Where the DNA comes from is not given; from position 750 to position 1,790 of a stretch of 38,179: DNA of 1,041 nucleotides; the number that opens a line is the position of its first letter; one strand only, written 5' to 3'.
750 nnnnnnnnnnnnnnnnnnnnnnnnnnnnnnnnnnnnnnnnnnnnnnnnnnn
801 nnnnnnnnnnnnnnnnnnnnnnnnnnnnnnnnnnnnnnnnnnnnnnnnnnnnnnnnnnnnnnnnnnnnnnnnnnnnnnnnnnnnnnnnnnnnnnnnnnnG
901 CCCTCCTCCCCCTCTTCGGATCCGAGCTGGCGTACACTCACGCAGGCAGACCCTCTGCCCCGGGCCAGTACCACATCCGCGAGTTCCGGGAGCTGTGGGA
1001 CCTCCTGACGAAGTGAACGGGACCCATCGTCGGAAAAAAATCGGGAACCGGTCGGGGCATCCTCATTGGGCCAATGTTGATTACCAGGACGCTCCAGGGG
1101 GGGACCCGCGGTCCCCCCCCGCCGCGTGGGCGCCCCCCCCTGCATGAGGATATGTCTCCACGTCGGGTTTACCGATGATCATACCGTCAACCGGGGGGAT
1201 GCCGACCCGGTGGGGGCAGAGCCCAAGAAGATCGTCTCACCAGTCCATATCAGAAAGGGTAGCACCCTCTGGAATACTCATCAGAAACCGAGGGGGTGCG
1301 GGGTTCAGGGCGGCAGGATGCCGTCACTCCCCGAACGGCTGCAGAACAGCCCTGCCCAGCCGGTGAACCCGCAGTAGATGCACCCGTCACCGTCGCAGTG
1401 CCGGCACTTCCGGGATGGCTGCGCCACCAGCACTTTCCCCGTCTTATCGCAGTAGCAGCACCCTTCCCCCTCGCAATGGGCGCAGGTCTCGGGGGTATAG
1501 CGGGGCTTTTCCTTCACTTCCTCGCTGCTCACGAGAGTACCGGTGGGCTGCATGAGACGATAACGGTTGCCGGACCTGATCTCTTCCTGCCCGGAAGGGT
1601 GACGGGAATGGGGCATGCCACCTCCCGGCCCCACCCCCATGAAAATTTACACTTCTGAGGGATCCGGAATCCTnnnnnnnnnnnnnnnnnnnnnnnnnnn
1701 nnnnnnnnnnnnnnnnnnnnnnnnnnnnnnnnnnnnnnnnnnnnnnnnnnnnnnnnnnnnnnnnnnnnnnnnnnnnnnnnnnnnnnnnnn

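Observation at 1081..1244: Structured non-coding element present in two diverged, inverted copies 36 kb apart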

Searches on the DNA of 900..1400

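Call 11: search_rna_families(source=window, start=900, end=1400, threshold=evalue, max_evalue=10)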
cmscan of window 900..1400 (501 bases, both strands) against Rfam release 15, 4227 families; matches with E-value up to 10: 3.
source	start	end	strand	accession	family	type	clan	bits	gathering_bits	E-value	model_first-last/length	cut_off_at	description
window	1051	1141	+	RF01066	6C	Cis-reg;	-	23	47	0.8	1-75/75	no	6C RNA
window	1040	1099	+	RF03842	MIR2680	Gene; miRNA;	-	17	155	0.58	1-168/168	no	MIR2680 microRNA precursor family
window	1093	1154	+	RF03078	chrB-a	Cis-reg;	-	14.8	43.9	5.2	1-80/80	no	chrB-a RNA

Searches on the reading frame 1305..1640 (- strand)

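Call 83: search_protein_families(library=pfam, proteins=[window:1305-1640:-], max_evalue=0.01)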
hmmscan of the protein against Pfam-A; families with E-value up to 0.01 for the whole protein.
window:1305-1640:- (111 aa): 1 family
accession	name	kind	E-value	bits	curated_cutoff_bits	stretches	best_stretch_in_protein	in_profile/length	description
PF00684.25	DnaJ_CXXCXGXG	-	0.0051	17.5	32.7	1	45-89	10-54/65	DnaJ central domain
